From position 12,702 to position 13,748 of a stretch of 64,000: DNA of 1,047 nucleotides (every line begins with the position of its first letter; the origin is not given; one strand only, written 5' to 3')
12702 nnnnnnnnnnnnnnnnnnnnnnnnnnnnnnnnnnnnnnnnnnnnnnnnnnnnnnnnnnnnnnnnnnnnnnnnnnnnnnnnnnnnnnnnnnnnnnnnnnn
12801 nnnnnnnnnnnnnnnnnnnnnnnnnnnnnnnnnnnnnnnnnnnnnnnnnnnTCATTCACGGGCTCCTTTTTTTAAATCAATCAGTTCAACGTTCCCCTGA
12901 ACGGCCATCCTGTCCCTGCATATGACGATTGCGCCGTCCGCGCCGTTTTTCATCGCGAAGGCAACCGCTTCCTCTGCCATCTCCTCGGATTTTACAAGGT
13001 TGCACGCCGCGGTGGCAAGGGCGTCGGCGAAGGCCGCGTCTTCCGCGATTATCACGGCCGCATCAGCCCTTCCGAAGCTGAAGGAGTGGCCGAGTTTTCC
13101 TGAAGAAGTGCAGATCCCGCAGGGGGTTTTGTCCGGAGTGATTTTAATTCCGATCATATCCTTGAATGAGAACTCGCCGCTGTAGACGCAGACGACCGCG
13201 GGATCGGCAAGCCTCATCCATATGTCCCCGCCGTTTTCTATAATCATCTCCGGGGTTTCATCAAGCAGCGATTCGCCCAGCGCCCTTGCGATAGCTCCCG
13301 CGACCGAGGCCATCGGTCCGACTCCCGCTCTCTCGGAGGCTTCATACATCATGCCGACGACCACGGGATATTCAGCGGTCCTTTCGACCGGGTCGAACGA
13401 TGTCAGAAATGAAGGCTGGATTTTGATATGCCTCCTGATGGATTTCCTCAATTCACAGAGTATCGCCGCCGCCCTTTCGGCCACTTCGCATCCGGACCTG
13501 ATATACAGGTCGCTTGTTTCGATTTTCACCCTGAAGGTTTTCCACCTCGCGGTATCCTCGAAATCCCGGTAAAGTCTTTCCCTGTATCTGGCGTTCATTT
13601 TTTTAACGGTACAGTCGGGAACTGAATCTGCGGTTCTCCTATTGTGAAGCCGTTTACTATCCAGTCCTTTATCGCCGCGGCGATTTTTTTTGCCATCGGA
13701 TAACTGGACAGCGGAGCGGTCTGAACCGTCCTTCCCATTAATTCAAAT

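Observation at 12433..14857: Methanogen-type sulfide-dependent homocysteine biosynthesis module (COG1900 + COG2122 + NIL-ferredoxin) in a bacterium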

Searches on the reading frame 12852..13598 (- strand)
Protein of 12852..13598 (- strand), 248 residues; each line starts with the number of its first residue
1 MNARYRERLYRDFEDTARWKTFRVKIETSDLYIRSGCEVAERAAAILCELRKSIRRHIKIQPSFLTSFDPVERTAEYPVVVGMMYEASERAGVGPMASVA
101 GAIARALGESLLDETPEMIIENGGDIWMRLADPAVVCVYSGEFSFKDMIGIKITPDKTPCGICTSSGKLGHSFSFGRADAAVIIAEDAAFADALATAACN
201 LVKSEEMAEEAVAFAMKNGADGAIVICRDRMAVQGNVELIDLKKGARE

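Call 3: search_protein_families(library=pfam, proteins=[window:12852-13598:-], max_evalue=0.01)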
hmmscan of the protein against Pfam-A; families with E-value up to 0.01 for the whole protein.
window:12852-13598:- (248 aa): 0 families

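Call 4: search_protein_families(library=ncbifam, proteins=[window:12852-13598:-], max_evalue=0.01)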
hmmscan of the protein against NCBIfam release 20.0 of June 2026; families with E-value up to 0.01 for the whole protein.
window:12852-13598:- (248 aa): 4 families
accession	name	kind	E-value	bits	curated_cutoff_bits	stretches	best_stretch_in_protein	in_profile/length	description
NF003323.0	PRK04334.1-3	equivalog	1e-74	251.1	271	1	3-242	5-249/250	hypothetical protein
NF003324.0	PRK04334.1-4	equivalog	9.3e-52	176.2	275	1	38-238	21-223/238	hypothetical protein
NF003321.0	PRK04334.1-1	equivalog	1.8e-51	175.2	262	1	20-240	4-233/248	hypothetical protein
NF003322.0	PRK04334.1-2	equivalog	2.1e-18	66.4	290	1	91-204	89-205/295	hypothetical protein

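Call 22: search_solved_structures(query=window:12852-13598:-, max_evalue=1, show_alignments=2)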
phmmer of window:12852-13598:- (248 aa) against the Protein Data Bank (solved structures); distinct sequences matched with E-value up to 1: 1.
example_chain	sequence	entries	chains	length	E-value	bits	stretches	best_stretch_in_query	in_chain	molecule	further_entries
2o34_A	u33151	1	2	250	3.3e-37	131.9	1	20-239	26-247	Hypothetical protein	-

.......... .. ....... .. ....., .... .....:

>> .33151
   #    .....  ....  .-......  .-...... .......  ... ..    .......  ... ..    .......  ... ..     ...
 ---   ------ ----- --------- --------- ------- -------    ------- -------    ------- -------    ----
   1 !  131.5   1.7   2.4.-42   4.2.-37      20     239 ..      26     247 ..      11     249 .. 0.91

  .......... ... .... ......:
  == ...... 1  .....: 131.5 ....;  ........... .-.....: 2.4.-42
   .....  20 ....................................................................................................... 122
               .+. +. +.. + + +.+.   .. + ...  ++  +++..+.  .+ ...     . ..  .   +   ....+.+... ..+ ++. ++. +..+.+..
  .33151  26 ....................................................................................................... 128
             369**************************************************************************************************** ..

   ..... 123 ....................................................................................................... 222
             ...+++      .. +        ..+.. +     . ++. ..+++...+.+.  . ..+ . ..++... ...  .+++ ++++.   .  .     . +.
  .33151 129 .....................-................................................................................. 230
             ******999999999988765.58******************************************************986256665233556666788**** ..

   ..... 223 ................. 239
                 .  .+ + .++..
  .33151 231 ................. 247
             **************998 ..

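Call 38: find_homologous_proteins(query=window:12852-13598:-, max_evalue=1e-10)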
Query window:12852-13598:- (248 aa): 6087 proteins with E <= 1e-10 among 8000 candidates; the best 120 are listed.
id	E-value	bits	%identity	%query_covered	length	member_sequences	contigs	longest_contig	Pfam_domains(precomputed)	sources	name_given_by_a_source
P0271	8.4e-159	545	100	100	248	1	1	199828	PF27030.1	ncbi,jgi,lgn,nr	ncbi:MAG: UPF0280 family protein [Spirochaetes bacterium]|jgi:hypothetical protein|nr:UPF0280 family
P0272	7.0e-84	299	59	95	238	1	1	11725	PF27030.1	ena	-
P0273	8.8e-84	299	56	96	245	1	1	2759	PF27030.1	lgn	-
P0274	1.1e-83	299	58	96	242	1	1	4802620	PF27030.1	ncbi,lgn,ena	-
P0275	1.6e-82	295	60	95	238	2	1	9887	PF27030.1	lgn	-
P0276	7.3e-82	293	56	96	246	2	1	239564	PF27030.1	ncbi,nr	ncbi:MAG: UPF0280 family protein [Spirochaetes bacterium]|nr:UPF0280 family protein [Spirochaetota b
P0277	7.9e-82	293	59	95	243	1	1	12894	PF27030.1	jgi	jgi:ApbE superfamily uncharacterized protein (UPF0280 family)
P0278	1.4e-80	289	58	95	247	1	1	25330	PF27030.1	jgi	jgi:uncharacterized protein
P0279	3.8e-80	287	56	95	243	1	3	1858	PF27030.1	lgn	-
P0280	1.5e-79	285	57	95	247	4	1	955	PF27030.1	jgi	jgi:ApbE superfamily uncharacterized protein (UPF0280 family)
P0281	1.6e-79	285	55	94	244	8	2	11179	PF27030.1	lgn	-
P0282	1.8e-79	285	56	94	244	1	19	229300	PF27030.1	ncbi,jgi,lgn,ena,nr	ncbi:MAG TPA: UPF0280 family protein [Spirochaetota bacterium]|nr:UPF0280 family protein [Spirochaet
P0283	3.3e-79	284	58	95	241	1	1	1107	PF27030.1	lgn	-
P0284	6.1e-79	283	57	95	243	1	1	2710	PF27030.1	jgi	jgi:ApbE superfamily uncharacterized protein (UPF0280 family)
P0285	6.3e-79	283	56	96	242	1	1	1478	PF27030.1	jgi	jgi:uncharacterized protein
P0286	1.5e-78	282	56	95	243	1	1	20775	PF27030.1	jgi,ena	-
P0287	1.6e-78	282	57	95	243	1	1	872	PF27030.1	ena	-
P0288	2.9e-78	281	55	95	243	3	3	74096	PF27030.1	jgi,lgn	jgi:hypothetical protein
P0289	3.1e-78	281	55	95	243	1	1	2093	PF27030.1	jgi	jgi:ApbE superfamily uncharacterized protein (UPF0280 family)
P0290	3.7e-78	281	57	96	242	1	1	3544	PF27030.1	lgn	-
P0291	6.1e-78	280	55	96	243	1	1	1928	PF27030.1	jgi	jgi:ApbE superfamily uncharacterized protein (UPF0280 family)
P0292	1.8e-77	278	57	95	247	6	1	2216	PF27030.1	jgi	jgi:ApbE superfamily uncharacterized protein (UPF0280 family)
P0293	5.5e-77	277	54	95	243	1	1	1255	PF27030.1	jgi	jgi:ApbE superfamily uncharacterized protein (UPF0280 family)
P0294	7.5e-77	276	55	95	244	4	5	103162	PF27030.1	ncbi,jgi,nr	ncbi:MAG TPA: UPF0280 family protein [Spirochaetota bacterium]|nr:UPF0280 family protein [Spirochaet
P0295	2.0e-76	275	54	96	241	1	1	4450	PF27030.1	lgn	-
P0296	2.2e-76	275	54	96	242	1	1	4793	PF27030.1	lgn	-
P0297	7.0e-76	273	54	100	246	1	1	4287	PF27030.1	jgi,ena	-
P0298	2.2e-75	272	54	97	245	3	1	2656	PF27030.1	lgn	-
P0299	3.9e-75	271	53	95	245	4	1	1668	PF27030.1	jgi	jgi:ApbE superfamily uncharacterized protein (UPF0280 family)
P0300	4.6e-75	271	55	97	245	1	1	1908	PF27030.1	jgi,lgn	jgi:ApbE superfamily uncharacterized protein (UPF0280 family)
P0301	4.6e-75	271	52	96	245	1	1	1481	PF27030.1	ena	-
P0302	4.9e-75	270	52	96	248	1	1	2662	PF27030.1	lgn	-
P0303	8.9e-75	270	54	96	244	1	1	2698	PF27030.1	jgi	jgi:ApbE superfamily uncharacterized protein (UPF0280 family)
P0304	2.4e-74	268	53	95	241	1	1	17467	PF27030.1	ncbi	-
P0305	2.5e-74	268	53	96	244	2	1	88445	PF27030.1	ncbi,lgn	-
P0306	4.0e-74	267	54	95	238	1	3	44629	PF27030.1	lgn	-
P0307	4.5e-74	267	50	98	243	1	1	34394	PF27030.1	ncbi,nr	ncbi:MAG: UPF0280 family protein [Spirochaetes bacterium]|nr:UPF0280 family protein [Spirochaetota b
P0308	4.6e-74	267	54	95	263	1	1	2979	PF27030.1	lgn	-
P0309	4.6e-74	267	54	95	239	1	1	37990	PF27030.1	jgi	jgi:uncharacterized protein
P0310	6.3e-74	267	54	96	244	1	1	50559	PF27030.1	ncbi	-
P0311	1.3e-73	266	53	95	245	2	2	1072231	PF27030.1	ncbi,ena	-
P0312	1.4e-73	266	56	90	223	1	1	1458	PF27030.1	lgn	-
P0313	3.0e-73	265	53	97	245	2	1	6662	PF27030.1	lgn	-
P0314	5.9e-73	264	53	95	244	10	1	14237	PF27030.1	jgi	-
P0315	8.4e-73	263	52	96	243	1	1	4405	PF27030.1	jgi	jgi:uncharacterized protein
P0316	9.2e-73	263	53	96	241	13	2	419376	PF27030.1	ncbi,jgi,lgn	ncbi:MAG: UPF0280 family protein [Spirochaetota bacterium]|jgi:ApbE superfamily uncharacterized prot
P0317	1.6e-72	262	54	96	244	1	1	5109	PF27030.1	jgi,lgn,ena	-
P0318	2.6e-72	262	50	95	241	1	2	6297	PF27030.1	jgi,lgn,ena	-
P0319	2.9e-72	261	51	96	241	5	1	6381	PF27030.1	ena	-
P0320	1.6e-71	259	54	94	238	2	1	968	PF27030.1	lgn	-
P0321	1.7e-71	259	54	95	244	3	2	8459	PF27030.1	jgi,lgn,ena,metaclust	metaclust:\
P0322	1.8e-71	259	55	94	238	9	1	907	PF27030.1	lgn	-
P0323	2.2e-71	258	53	94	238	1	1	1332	PF27030.1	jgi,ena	-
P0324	3.9e-71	258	50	95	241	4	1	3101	PF27030.1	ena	-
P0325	6.1e-71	257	50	96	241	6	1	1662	PF27030.1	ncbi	-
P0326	7.8e-71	257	52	94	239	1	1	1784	PF27030.1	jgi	jgi:uncharacterized protein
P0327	2.5e-70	255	51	96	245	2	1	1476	PF27030.1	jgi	jgi:ApbE superfamily uncharacterized protein (UPF0280 family)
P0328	4.9e-70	254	51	96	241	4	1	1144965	PF27030.1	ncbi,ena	-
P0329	6.7e-70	254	52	94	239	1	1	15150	PF27030.1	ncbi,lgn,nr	ncbi:MAG: UPF0280 family protein [Spirochaetes bacterium]|nr:UPF0280 family protein [Spirochaetota b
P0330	7.8e-70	253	48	95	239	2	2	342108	PF27030.1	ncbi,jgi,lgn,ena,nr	ncbi:MAG: hypothetical protein CVV44_13045 [Spirochaetae bacterium HGW-Spirochaetae-1]|jgi:hypotheti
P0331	1.3e-69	253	50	97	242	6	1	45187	PF27030.1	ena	-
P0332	1.4e-69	253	51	98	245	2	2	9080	PF27030.1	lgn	-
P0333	2.7e-69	252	51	95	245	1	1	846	PF27030.1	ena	-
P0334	3.6e-69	251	52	97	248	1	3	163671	PF27030.1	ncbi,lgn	-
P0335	5.5e-69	251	49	96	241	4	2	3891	PF27030.1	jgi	jgi:ApbE superfamily uncharacterized protein (UPF0280 family)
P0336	8.1e-69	250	49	95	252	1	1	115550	PF27030.1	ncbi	-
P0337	8.2e-69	250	50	95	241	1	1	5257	PF27030.1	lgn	-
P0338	2.1e-68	249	51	97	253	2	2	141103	PF27030.1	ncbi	-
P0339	2.5e-68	249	49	96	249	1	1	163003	PF27030.1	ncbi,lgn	-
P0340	3.7e-68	248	50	96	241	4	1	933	PF27030.1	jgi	-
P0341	6.6e-68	247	49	96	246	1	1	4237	PF27030.1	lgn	-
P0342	1.1e-67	246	50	99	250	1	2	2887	PF27030.1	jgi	-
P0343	1.6e-67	246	49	96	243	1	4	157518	PF27030.1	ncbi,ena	-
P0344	2.3e-67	245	48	98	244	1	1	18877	PF27030.1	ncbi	-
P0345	2.6e-67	245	51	94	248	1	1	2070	PF27030.1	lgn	-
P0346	2.9e-67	245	48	96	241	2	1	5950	PF27030.1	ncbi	-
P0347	3.0e-67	245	50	94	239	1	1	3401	PF27030.1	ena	-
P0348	4.1e-67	245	49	96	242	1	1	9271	PF27030.1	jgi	jgi:ApbE superfamily uncharacterized protein (UPF0280 family)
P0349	5.8e-67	244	51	96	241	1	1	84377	PF27030.1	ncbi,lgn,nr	ncbi:MAG TPA: UPF0280 family protein [Spirochaetota bacterium]|nr:UPF0280 family protein [Spirochaet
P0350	7.4e-67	244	50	96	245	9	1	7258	PF27030.1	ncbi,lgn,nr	ncbi:MAG: UPF0280 family protein [Spirochaetes bacterium]|nr:UPF0280 family protein [Spirochaetota b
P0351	8.2e-67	244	50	96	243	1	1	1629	PF27030.1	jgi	jgi:uncharacterized protein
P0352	1.4e-66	243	49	96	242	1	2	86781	PF27030.1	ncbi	-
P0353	1.7e-66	243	54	90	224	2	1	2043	PF27030.1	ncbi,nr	ncbi:MAG: UPF0280 family protein [Chrysiogenales bacterium]|nr:MAG: UPF0280 family protein [Chrysiog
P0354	2.7e-66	242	48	97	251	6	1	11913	PF27030.1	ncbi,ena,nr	ncbi:MAG TPA: UPF0280 family protein [Spirochaetota bacterium]|nr:UPF0280 family protein [Spirochaet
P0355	1.3e-65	240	49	96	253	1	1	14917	PF27030.1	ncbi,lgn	-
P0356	1.6e-65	239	50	95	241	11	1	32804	PF27030.1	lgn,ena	-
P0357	2.2e-65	239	50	95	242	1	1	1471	PF27030.1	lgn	-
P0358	5.2e-65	238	47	94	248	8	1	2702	PF27030.1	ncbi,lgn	-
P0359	6.1e-65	237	49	98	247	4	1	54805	PF27030.1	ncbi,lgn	-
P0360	1.0e-64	237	48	96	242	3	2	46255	PF27030.1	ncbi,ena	-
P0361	1.1e-64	237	50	94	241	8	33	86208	PF27030.1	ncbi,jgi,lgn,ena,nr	ncbi:MAG TPA: UPF0280 family protein [Spirochaetota bacterium]|nr:UPF0280 family protein [Spirochaet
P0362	1.2e-64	236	48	96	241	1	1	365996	PF27030.1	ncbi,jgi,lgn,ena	-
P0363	2.5e-64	235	49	95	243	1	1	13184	PF27030.1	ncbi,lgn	-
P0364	2.8e-64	235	48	95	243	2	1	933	PF27030.1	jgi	-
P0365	4.3e-64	235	50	96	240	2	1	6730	PF27030.1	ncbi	ncbi:MAG: UPF0280 family protein [Spirochaetota bacterium]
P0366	8.6e-64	234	48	98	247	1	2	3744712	PF27030.1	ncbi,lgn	-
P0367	2.3e-63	232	49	98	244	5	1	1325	PF27030.1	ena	-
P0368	2.5e-63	232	50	96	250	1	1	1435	PF27030.1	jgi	jgi:ApbE superfamily uncharacterized protein (UPF0280 family)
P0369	4.0e-63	231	45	95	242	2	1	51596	PF27030.1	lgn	-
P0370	8.4e-63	230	47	95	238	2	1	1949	PF27030.1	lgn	-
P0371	3.0e-62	229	60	72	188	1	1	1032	PF27030.1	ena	-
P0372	3.0e-62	229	47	96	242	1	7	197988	PF27030.1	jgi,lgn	jgi:hypothetical protein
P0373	3.8e-62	228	45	95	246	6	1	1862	PF27030.1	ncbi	-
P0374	4.5e-62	228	47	95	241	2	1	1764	PF27030.1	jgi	jgi:ApbE superfamily uncharacterized protein (UPF0280 family)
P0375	5.6e-62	228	46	94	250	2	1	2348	PF27030.1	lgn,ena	-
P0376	1.1e-61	227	47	97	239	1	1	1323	PF27030.1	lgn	-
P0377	2.5e-61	226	50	87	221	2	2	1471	PF27030.1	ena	-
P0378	2.6e-61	226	45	95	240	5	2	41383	PF27030.1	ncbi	-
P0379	3.7e-61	225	45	95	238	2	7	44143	PF27030.1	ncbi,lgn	-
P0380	5.3e-61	225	50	96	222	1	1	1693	PF27030.1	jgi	jgi:ApbE superfamily uncharacterized protein (UPF0280 family)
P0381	1.1e-60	223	48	96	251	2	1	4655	PF27030.1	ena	-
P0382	1.9e-59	219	45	95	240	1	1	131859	PF27030.1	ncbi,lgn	-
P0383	2.0e-59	219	46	95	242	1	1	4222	PF27030.1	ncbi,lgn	ncbi:MAG: UPF0280 family protein [Desulfovermiculus sp.]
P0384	2.2e-59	219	46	95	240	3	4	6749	PF27030.1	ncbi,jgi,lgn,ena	-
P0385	3.5e-59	219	45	94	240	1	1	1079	PF27030.1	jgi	jgi:hypothetical protein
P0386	3.7e-59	218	46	95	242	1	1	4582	PF27030.1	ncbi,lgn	ncbi:MAG: UPF0280 family protein [Desulfovermiculus sp.]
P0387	1.3e-58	217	45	95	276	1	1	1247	PF27030.1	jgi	jgi:hypothetical protein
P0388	1.6e-58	216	46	95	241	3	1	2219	PF27030.1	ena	-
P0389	3.3e-58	215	46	95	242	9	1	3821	PF27030.1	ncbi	ncbi:MAG: UPF0280 family protein [Desulfovermiculus sp.]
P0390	8.8e-58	214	54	77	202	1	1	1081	PF27030.1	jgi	jgi:ApbE superfamily uncharacterized protein (UPF0280 family)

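Call 40: find_encoding_contigs(protein=P0271, flank=3000, max_places=3)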
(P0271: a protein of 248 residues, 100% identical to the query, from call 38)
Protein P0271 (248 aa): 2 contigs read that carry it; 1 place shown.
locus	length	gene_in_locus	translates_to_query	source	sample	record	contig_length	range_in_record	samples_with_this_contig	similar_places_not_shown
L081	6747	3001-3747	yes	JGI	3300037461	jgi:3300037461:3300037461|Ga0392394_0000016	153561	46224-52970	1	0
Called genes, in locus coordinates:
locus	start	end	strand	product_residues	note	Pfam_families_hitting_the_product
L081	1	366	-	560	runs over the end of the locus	-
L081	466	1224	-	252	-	-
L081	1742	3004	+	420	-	PF01837:HcyBio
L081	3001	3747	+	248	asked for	PF27030:AbpE_bact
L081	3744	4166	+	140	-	PF09383:NIL, PF13183:Fer4_8 (faint), PF13187:Fer4_9 (faint), PF00037:Fer4 (weak), PF13237:Fer4_10, PF14697:Fer4_21, PF12838:Fer4_7, PF00037:Fer4, +4 more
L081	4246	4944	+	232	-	-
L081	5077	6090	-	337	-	PF01674:Lipase_2 (weak)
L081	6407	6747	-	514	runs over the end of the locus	PF07696:7TMR-DISMED2, PF07695:7TMR-DISM_7TM, PF12833:HTH_18, PF00165:HTH_AraC (weak)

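Call 49: predict_structure(alignment_id=A1)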
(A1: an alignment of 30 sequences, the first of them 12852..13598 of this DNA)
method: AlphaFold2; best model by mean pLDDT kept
length: 248 residues; sequences in the alignment: 30
mean_pLDDT: 89.5   pTM: 0.88
mean pLDDT of the five models: 89.5, 89.2, 89.0, 88.7, 88.2
residues with pLDDT >= 90: 188; 70-90: 31; 50-70: 19; < 50: 10
segments of 3 or more residues with pLDDT < 50: 1-9
pLDDT, mean of each block of 10 residues (from residue 1): 40 85 92 95 98 97 96 96 98 97 97 94 95 89 70 97 82 76 97 97 94 98 93 95 67
secondary structure, 60 per line:
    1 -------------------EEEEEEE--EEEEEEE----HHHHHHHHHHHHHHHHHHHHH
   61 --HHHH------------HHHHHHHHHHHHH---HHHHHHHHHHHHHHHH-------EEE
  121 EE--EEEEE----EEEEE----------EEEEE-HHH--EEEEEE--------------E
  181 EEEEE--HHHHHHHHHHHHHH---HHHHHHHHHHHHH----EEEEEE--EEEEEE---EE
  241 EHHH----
elements in order: E20-26 E29-35 H40-60 H63-66 H79-91 H95-110 E118-122 E125-129 E134-138 E149-153 E160-165 E180-185 H188-201 H205-217 E222-227 E230-235 E239-241

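Call 51: fold_search(model_id=the predicted structure, library=pdb)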
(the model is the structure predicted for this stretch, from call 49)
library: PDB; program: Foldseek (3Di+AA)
matches with E <= 10: 178; with E <= 0.001: 41
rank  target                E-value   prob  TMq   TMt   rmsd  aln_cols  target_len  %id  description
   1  2o34_A                6.6e-22  1.00  0.81  0.80   4.9       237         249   34  Crystal structure of protein DVU1097 from Desulfovibrio vulgaris Hildenborough, Pfam DUF375 (released 2006-12-12)
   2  2o34_B                3.7e-21  1.00  0.81  0.86   3.9       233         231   33  Crystal structure of protein DVU1097 from Desulfovibrio vulgaris Hildenborough, Pfam DUF375 (released 2006-12-12)
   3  7esc                  5.3e-07  1.00  0.58  0.46   9.9       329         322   12  FmnB complexed with AMP (released 2021-11-03)
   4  4xgx_B                5.6e-07  1.00  0.53  0.46   7.7       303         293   13  Crystal structure of Escherichia coli Flavin trafficking protein, an FMN transferase, Y60N mutant, ADP-inhibited (released 2015-12-16)
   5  7esb                  6.3e-07  1.00  0.57  0.46  10.2       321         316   12  FmnB complexed with ATP (released 2021-11-03)
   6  2o18_A                6.7e-07  1.00  0.51  0.43  11.0       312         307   12  Crystal structure of a Thiamine biosynthesis lipoprotein apbE, NorthEast Strcutural Genomics target ER559 (released 2006-12-05)
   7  3pnd_A                7.6e-07  1.00  0.49  0.40  10.8       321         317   11  FAD binding by ApbE protein from Salmonella enterica: a new class of FAD binding proteins (released 2011-01-05)
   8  4xgw_C                8.0e-07  1.00  0.57  0.48   5.6       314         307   12  Crystal structure of Escherichia coli Flavin trafficking protein, an FMN transferase, E169K mutant (released 2015-12-16)
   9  4xgv_D                9.6e-07  1.00  0.55  0.46   6.2       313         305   12  Crystal structure of Escherichia coli Flavin trafficking protein, an FMN transferase (released 2015-12-16)
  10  4xgw_A                9.6e-07  1.00  0.50  0.42  10.8       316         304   12  Crystal structure of Escherichia coli Flavin trafficking protein, an FMN transferase, E169K mutant (released 2015-12-16)
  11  4xgv_C                1.0e-06  1.00  0.51  0.42  11.1       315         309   11  Crystal structure of Escherichia coli Flavin trafficking protein, an FMN transferase (released 2015-12-16)
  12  2o18_C                1.2e-06  1.00  0.54  0.44   6.9       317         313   12  Crystal structure of a Thiamine biosynthesis lipoprotein apbE, NorthEast Strcutural Genomics target ER559 (released 2006-12-05)
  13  4xdr                  1.7e-06  1.00  0.56  0.43   9.2       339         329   13  Crystal structure of Treponema pallidum TP0796 Flavin trafficking protein, a bifunctional FMN transferase/FAD pyrophosph (released 2015-10-14)
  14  4xgx_A                1.7e-06  1.00  0.50  0.43  10.5       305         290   13  Crystal structure of Escherichia coli Flavin trafficking protein, an FMN transferase, Y60N mutant, ADP-inhibited (released 2015-12-16)
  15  7f2u_B                1.9e-06  1.00  0.58  0.46  10.4       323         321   11  FmnB complexed with ADP (released 2021-11-03)
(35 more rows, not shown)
